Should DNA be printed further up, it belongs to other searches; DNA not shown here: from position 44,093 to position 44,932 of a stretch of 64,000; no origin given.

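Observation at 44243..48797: Unusual neighbourhood: bactofilin-HTH fusion, second membrane-anchored HTH protein, pilin, and a 955-aa TPR/coiled-coil secreted protein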

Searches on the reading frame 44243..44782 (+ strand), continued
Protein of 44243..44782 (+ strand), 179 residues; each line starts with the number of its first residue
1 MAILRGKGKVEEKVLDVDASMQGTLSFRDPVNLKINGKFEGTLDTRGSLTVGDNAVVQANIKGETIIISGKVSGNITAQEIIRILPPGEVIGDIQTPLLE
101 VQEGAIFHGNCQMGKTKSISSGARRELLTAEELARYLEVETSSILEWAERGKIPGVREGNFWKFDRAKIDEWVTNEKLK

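Call 28: find_encoding_contigs(protein=P0003, flank=8000, max_places=1)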
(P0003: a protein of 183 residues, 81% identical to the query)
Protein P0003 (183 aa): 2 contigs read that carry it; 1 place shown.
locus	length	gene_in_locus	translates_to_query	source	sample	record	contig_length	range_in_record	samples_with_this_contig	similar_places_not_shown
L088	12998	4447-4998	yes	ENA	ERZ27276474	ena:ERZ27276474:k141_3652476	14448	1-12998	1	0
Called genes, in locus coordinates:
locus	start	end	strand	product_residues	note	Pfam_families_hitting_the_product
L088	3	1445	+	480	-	?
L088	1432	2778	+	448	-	PF22694:CtpB_N-like, PF00595:PDZ, PF13180:PDZ_2, PF17820:PDZ_6, PF03572:Peptidase_S41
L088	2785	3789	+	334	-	PF00814:TsaD, PF22521:HypF_C_2 (weak)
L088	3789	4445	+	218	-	PF02308:MgtC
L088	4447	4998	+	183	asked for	PF04519:Bactofilin, PF12728:HTH_17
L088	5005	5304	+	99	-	PF12728:HTH_17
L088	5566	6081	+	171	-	-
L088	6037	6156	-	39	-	-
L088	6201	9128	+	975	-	PF13414:TPR_11 (weak), PF13432:TPR_16, PF14559:TPR_19 (weak), PF13414:TPR_11, PF13424:TPR_12 (weak), PF13414:TPR_11 (weak), PF14559:TPR_19 (weak), PF13432:TPR_16 (weak), +12 more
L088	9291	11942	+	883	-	PF02739:5_3_exonuc_N, PF01367:5_3_exonuc, PF01612:DNA_pol_A_exo1, PF22619:DNA_polI_exo1, PF00476:DNA_pol_A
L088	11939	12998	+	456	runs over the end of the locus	PF08323:Glyco_transf_5, PF13439:Glyco_transf_4 (faint), PF00534:Glycos_transf_1, PF13692:Glyco_trans_1_4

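Call 29: find_encoding_contigs(protein=P0019, flank=8000, max_places=1)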
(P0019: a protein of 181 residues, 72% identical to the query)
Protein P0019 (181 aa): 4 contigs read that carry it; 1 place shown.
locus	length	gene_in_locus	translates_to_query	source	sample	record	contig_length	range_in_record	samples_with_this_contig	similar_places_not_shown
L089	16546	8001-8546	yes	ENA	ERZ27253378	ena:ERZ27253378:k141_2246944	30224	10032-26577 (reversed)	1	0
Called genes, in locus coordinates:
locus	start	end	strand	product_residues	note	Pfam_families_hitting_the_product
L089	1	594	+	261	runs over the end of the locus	PF18810:PBECR2 (weak)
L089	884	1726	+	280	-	PF00398:RrnaAD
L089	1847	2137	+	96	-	PF02686:GatC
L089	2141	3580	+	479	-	PF01425:Amidase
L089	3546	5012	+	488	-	PF02934:GatB_N, PF02637:GatB_Yqey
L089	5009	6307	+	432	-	PF22694:CtpB_N-like, PF00595:PDZ, PF13180:PDZ_2, PF17820:PDZ_6, PF03572:Peptidase_S41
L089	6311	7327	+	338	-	PF00814:TsaD, PF22521:HypF_C_2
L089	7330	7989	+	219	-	PF02308:MgtC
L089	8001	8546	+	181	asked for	PF04519:Bactofilin, PF12728:HTH_17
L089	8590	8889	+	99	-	PF12728:HTH_17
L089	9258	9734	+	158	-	-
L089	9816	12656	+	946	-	PF13374:TPR_10 (faint), PF24575:TPR_Slam (faint), PF00515:TPR_1 (faint), PF07719:TPR_2 (faint), PF13174:TPR_6 (faint), PF13414:TPR_11 (weak), PF13432:TPR_16 (weak), PF13414:TPR_11 (weak), +8 more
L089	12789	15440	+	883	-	PF02739:5_3_exonuc_N, PF01367:5_3_exonuc, PF01612:DNA_pol_A_exo1, PF22619:DNA_polI_exo1, PF00476:DNA_pol_A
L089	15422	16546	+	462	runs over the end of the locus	PF08323:Glyco_transf_5, PF13439:Glyco_transf_4 (faint), PF00534:Glycos_transf_1, PF20706:GT4-conflict (faint), PF13692:Glyco_trans_1_4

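Call 30: find_encoding_contigs(protein=P0016, flank=8000, max_places=1)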
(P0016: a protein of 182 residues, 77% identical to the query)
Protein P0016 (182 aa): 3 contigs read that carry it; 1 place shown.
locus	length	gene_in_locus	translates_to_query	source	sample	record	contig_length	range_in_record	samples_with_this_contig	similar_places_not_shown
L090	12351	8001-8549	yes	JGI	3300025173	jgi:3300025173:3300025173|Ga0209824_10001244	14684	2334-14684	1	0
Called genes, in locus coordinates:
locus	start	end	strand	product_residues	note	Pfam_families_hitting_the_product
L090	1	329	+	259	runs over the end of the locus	-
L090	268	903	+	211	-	PF04542:Sigma70_r2, PF08281:Sigma70_r4_2, PF04545:Sigma70_r4 (weak)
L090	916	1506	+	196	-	PF13490:zf-HC2 (weak)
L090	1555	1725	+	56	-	-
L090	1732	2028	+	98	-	PF02686:GatC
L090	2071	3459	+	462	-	PF01425:Amidase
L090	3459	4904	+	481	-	PF02934:GatB_N, PF02637:GatB_Yqey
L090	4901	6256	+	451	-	PF22694:CtpB_N-like, PF00595:PDZ, PF13180:PDZ_2, PF17820:PDZ_6, PF03572:Peptidase_S41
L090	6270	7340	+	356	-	PF00814:TsaD, PF22521:HypF_C_2 (weak)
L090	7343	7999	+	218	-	PF02308:MgtC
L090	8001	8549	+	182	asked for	PF04519:Bactofilin, PF12728:HTH_17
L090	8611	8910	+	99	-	PF12728:HTH_17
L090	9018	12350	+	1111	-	?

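Call 32: predict_structure(alignment_id=A2)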
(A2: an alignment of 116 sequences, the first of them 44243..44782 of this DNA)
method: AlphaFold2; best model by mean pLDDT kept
length: 179 residues; sequences in the alignment: 116
mean_pLDDT: 79.3   pTM: 0.54
mean pLDDT of the five models: 79.3, 78.3, 77.0, 75.9, 74.4
residues with pLDDT >= 90: 57; 70-90: 85; 50-70: 13; < 50: 24
segments of 3 or more residues with pLDDT < 50: 1-12, 116-125
pLDDT, mean of each block of 10 residues (from residue 1): 40 61 80 87 87 91 93 93 94 93 93 58 58 81 85 82 82 68
secondary structure, 60 per line:
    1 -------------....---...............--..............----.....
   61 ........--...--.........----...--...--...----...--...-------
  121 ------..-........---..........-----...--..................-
elements in order: E14-17 E21-35 E38-51 E56-68 E71-73 E76-84 E89-91 E94-96 E99-101 E106-108 E111-113 H130-137 H141-150 E156-158 E161-165 H166-178
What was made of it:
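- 44582..44617 (+): Disordered linker (residues 114-125). pLDDT below 50 at residues 116-125 (call 32).
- On Bactofilin (PF04519/DUF583): AF2 pLDDT about 90 over residues 30-110 (call 32).
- Checked: The AlphaFold2 model shows a beta-helix (pLDDT about 90), a disordered linker at 116-125, and a winged HTH (call 32).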

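Call 34: search_solved_structures(query=A2, max_evalue=1, show_alignments=2)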
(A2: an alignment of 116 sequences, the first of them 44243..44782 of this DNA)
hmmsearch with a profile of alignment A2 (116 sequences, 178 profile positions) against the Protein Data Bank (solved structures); distinct sequences matched with E-value up to 1: 8.
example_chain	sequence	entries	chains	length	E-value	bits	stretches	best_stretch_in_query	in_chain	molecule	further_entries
2n3d_A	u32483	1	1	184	9.5e-11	44.9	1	31-110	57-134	Bactofilin A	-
6ria_A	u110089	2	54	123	1.3e-08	37.9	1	19-115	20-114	bactofilin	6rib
6ama_A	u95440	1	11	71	0.0077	19.1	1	121-158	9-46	Putative DNA-binding protein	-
6amk_A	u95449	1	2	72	0.0084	19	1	122-159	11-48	Putative DNA-binding protein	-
4j2n_A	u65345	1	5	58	0.21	14.5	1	129-169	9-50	Gp37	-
5w8y_A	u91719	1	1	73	0.54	13.1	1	128-156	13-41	protein XPH1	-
3bd1_A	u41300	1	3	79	0.92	12.4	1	128-157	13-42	Cro protein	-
5i41_B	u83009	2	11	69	0.93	12.4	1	126-167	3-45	Chromosome-anchoring protein RacA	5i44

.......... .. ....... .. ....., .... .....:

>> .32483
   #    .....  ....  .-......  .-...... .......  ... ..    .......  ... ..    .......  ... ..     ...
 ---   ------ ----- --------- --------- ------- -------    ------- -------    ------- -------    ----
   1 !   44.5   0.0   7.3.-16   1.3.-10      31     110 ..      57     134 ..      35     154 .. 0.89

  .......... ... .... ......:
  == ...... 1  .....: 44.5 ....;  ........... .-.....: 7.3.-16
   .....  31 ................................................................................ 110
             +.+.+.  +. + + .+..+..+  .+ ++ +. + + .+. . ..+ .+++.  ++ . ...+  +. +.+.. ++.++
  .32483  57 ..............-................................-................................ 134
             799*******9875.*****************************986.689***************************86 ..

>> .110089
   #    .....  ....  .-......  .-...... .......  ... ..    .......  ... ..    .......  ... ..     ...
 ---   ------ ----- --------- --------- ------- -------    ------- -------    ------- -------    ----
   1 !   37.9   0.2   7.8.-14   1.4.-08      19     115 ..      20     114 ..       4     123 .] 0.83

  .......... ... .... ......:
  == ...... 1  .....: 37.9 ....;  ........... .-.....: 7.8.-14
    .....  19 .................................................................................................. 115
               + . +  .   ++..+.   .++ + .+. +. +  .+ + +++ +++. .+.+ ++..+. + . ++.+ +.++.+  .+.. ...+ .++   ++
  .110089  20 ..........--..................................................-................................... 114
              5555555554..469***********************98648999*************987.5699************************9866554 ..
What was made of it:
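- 44282..44581 (+): Bactofilin beta-helix domain (residues 14-113). F107 aligns with the polymerisation residues TtBac F105 and BacA F130 (call 34).
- On Bactofilin (PF04519/DUF583): The PDB profile search hits BacA 2n3d (E 9.5e-11) and TtBac 6ria (E 1.3e-8) (call 34). F107 aligns with both residues (call 34).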

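Call 35: fold_search(model_id=the predicted structure, library=pdb)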
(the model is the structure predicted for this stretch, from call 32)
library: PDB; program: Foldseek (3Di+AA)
matches with E <= 10: 586; with E <= 0.001: 2
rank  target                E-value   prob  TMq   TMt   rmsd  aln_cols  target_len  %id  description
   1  6rib_A                4.6e-04  1.00  0.46  0.80   3.7       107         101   24  Cryo-EM reconstruction of Thermus thermophilus bactofilin double helical filaments (released 2019-07-17)
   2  2n3d_MODEL_1_A        7.9e-04  1.00  0.49  0.82   2.1       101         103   28  Atomic structure of the cytoskeletal bactofilin BacA revealed by solid-state NMR (released 2015-12-16)
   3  6ria_1                2.0e-02  1.00  0.38  0.75   5.3        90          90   22  Bactofilin from Thermus thermophilus, F105R mutant crystal structure (released 2019-07-17)
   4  6ama_H                8.3e-02  1.00  0.25  0.75   1.4        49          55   26  Structure of S. coelicolor/S. venezuelae BldC-smeA-ssfA complex to 3.09 Angstrom (released 2018-03-28)
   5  6ama_B                8.7e-02  1.00  0.25  0.74   1.5        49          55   26  Structure of S. coelicolor/S. venezuelae BldC-smeA-ssfA complex to 3.09 Angstrom (released 2018-03-28)
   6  6ama_P                1.1e-01  1.00  0.25  0.73   1.5        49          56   26  Structure of S. coelicolor/S. venezuelae BldC-smeA-ssfA complex to 3.09 Angstrom (released 2018-03-28)
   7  6ama_A                1.2e-01  1.00  0.25  0.76   1.5        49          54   26  Structure of S. coelicolor/S. venezuelae BldC-smeA-ssfA complex to 3.09 Angstrom (released 2018-03-28)
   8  6hn7_B                1.5e-01  1.00  0.28  0.65   2.0        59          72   24  Hijacking the Hijackers: Escherichia coli Pathogenicity Islands Redirect Helper Phage Packaging for Their Own Benefit. (released 2019-07-31)
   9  6ama_Y                1.9e-01  1.00  0.25  0.72   1.5        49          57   26  Structure of S. coelicolor/S. venezuelae BldC-smeA-ssfA complex to 3.09 Angstrom (released 2018-03-28)
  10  8dgl_B                2.5e-01  1.00  0.30  0.69   2.3        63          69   14  Crystal Structure of the RdfS Excisionase (released 2022-10-05)
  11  6qvi_A                2.8e-01  0.69  0.30  0.12   9.8       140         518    9  Crystal structure of competence-associated pilin ComZ from Thermus thermophilus (released 2019-05-29)
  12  6amk_A                3.2e-01  1.00  0.26  0.81   1.3        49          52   26  Structure of Streptomyces venezuelae BldC-whiI opt complex (released 2018-03-28)
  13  6amk_B                3.2e-01  1.00  0.25  0.79   1.5        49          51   26  Structure of Streptomyces venezuelae BldC-whiI opt complex (released 2018-03-28)
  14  5d8c_B                3.2e-01  0.99  0.26  0.35   2.5        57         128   12  Crystal structure of HiNmlR, a MerR family regulator lacking the sensor domain, bound to promoter DNA (released 2016-06-29)
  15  4j2n_C                3.6e-01  1.00  0.24  0.68   1.6        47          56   23  Crystal Structure of mycobacteriophage Pukovnik Xis (released 2013-10-23)
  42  3ucs_B                9.2e-01  0.97  0.25  0.42   2.6        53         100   21  Crystal structure of the complex between CBPA J-domain and CBPM (released 2013-07-03)
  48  9dvi_S                1.0e+00  0.84  0.25  0.48   3.7        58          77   21  Hetero-hexameric Hsp70-Hsp40-DafA complex (released 2025-10-22)
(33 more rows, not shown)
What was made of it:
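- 44282..44581 (+): TMt 0.80-0.82 to TtBac and BacA (call 35).
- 44618..44779 (+): C-terminal winged HTH of the HTH_17/excisionase/BldC type (residues 126-179). It is acidic. BldC 6ama rmsd 1.4 A (call 35).
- On Bactofilin (PF04519/DUF583): TMt 0.80 to 6rib and 0.82 to 2n3d, the latter at rmsd 2.1 A over 101 columns (call 35).
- Checked: Foldseek matches TtBac 6rib (TMt 0.80), BacA 2n3d (TMt 0.82) and BldC 6ama (rmsd 1.4 A) (call 35).
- The AF2 model (call 32) matches TtBac and BacA at TMt 0.80-0.82, and BldC at rmsd 1.4 A (call 35).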

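Call 42: search_protein_representatives(protein=window:44243-44782:+)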
Query: 179 residues. Proteins with E-value up to 0.001 (for the whole library): 13448; up to 1e-10: 1363; up to 1e-30: 20. The best 150 are listed.
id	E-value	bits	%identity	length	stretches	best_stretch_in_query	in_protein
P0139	2.4e-53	197.0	54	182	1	9-178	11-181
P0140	5.1e-51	189.4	49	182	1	6-178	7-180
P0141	3.8e-49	183.4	49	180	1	9-178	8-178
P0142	2.6e-48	180.7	51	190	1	11-177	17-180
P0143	1.8e-47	177.9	56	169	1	2-179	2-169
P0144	7.0e-45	169.5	46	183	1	9-179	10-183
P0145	1.2e-44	168.7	51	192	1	10-177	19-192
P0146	5.3e-44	166.6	48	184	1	9-179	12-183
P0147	1.8e-41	158.3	45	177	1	10-178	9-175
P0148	4.6e-41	157.1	45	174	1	7-177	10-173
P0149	1.3e-40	155.6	42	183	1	5-175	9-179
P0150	1.9e-39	151.8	47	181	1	14-174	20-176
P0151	3.7e-39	150.8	47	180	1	5-177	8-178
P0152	6.4e-39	150.1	45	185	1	4-176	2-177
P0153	6.5e-39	150.1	62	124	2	7-81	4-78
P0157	1.1e-32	129.8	37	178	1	11-178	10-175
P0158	3.0e-32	128.3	42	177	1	12-178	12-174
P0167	1.2e-27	113.4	36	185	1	5-176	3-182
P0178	1.1e-23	100.4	37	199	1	12-177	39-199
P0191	2.7e-20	89.5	29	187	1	14-177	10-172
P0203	2.9e-18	82.8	32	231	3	127-175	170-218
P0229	7.2e-17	78.3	37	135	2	125-175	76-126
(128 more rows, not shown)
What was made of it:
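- About 20 clusters at 50% identity reach E<=1e-30 among 1.84 billion representatives (call 42).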

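Call 43: list_cluster_members(proteins=[P0157, P0167, P0178, P0191, P0203, P0229, P0149, P0158, P0139, P0144])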
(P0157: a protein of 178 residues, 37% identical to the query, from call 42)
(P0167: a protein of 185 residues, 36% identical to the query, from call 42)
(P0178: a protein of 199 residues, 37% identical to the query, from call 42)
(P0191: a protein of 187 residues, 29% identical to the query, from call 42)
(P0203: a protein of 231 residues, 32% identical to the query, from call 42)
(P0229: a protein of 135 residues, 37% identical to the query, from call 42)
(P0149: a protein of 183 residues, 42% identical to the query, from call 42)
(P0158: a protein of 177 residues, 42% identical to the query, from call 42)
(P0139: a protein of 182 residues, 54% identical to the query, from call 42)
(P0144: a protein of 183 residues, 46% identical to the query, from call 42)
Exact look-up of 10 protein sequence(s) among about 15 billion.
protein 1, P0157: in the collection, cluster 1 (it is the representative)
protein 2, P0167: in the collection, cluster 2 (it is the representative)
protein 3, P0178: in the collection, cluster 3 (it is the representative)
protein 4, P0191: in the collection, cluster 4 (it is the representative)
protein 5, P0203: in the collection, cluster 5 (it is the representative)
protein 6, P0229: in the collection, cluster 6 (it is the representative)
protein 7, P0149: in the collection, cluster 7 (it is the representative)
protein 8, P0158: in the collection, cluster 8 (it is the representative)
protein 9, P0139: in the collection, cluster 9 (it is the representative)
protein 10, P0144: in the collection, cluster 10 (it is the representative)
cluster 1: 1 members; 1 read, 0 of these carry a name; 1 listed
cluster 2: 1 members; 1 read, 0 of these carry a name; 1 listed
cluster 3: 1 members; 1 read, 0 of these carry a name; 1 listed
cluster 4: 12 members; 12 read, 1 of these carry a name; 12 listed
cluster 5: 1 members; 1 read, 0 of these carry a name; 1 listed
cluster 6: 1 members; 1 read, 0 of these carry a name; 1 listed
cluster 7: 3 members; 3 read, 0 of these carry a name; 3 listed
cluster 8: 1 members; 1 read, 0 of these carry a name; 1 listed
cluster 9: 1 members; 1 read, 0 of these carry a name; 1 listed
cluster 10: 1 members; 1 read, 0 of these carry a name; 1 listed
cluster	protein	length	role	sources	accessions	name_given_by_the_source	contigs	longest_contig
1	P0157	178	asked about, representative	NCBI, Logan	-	-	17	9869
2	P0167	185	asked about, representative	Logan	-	-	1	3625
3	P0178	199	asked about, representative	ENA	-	-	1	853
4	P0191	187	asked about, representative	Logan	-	-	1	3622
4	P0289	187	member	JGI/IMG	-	cytoskeletal protein CcmA (bactofilin family)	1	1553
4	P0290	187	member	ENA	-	-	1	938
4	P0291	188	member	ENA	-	-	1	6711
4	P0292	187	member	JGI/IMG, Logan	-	-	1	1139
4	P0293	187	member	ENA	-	-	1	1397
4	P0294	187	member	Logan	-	-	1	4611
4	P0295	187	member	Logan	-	-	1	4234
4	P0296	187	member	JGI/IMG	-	-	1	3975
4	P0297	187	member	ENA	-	-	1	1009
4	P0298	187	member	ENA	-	-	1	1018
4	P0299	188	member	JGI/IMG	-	-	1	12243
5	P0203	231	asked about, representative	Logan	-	-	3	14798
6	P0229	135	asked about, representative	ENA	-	-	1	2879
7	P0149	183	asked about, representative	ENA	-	-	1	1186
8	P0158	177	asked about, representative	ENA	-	-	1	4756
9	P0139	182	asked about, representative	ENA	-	-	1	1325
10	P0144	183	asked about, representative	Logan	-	-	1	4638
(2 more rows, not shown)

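Call 44: find_encoding_contigs(protein=P0157, flank=6000, max_places=2)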
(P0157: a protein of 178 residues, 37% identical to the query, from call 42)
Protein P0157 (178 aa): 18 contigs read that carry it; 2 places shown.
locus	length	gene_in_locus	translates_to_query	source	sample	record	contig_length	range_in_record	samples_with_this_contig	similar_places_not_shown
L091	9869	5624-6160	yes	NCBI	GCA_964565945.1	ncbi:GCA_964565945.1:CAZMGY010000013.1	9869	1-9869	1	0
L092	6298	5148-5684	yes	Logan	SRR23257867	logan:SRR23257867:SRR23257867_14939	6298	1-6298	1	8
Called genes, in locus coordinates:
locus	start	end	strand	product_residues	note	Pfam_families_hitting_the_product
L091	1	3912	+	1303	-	?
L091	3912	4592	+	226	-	PF05036:SPOR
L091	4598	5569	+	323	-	PF07719:TPR_2 (weak), PF00515:TPR_1 (weak), PF00595:PDZ (weak), PF13180:PDZ_2 (faint), PF17820:PDZ_6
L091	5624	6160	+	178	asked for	PF04519:Bactofilin, PF12728:HTH_17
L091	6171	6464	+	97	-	PF12728:HTH_17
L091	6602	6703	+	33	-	-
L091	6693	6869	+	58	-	-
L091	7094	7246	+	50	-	-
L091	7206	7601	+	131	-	-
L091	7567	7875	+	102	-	-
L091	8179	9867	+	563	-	?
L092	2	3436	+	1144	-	?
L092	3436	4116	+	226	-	PF05036:SPOR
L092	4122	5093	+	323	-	PF07719:TPR_2 (weak), PF00515:TPR_1 (weak), PF00595:PDZ (weak), PF13180:PDZ_2 (faint), PF17820:PDZ_6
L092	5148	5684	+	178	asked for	PF04519:Bactofilin, PF12728:HTH_17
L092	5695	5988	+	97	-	PF12728:HTH_17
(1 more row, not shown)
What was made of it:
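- The pair stays together after moving to a different context (SPOR and TPR-PDZ genes; L091, 37% identity; call 44).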

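Call 45: find_encoding_contigs(protein=P0203, flank=6000, max_places=1)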
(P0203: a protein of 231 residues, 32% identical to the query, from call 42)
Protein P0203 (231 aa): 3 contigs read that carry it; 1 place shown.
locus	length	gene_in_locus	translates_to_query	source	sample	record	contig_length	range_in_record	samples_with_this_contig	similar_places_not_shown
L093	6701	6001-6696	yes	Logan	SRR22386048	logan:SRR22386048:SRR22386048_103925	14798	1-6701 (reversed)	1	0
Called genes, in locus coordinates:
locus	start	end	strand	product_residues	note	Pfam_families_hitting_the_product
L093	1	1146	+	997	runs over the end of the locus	PF13111:pPIWI_RE_X, PF18157:MID_pPIWI_RE (weak), PF13032:RNaseH_pPIWI_RE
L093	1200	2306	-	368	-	-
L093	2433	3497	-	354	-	-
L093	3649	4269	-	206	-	PF11848:DUF3368 (weak)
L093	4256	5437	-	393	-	PF13560:HTH_31, PF01381:HTH_3, PF12844:HTH_19, PF06114:Peptidase_M78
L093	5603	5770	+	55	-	-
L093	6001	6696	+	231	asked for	PF01978:TrmB (faint), PF00376:MerR (faint), PF02796:HTH_7 (faint), PF12728:HTH_17, PF13384:HTH_23 (faint), PF18805:LRR_10 (faint), PF12728:HTH_17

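Call 47: find_encoding_contigs(protein=P0299, flank=6000, max_places=1)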
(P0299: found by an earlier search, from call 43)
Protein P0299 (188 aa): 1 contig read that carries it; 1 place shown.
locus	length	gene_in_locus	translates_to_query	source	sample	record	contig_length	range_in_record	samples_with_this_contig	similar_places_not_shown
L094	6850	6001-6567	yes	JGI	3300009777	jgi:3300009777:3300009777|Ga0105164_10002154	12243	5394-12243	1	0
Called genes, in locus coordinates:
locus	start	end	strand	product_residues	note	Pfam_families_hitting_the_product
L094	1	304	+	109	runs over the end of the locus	PF09685:MamF_MmsF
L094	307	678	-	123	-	PF13560:HTH_31, PF12844:HTH_19 (weak), PF01381:HTH_3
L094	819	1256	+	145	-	-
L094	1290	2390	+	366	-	PF25216:Volactin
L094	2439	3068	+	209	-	-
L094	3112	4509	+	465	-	PF00142:Fer4_NifH (weak), PF01656:CbiA, PF06564:CBP_BcsQ, PF09140:MipZ (faint), PF10609:ParA (faint), PF13614:AAA_31, PF16561:AMPK1_CBM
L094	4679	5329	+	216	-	-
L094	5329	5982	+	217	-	-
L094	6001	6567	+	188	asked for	PF04519:Bactofilin, PF12728:HTH_17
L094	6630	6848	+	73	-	?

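Call 48: find_encoding_contigs(protein=P0167, flank=6000, max_places=1)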
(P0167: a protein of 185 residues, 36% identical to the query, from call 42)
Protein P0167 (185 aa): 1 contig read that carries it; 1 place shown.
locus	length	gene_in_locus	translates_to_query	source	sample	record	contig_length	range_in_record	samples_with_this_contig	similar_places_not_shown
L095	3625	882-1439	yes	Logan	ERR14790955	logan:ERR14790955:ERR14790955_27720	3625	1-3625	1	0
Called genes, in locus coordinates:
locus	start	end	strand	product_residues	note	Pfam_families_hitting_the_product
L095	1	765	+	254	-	?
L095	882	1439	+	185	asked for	PF04519:Bactofilin, PF12728:HTH_17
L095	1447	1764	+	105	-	PF12728:HTH_17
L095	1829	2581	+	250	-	PF00731:AIRC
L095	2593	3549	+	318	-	PF13472:Lipase_GDSL_2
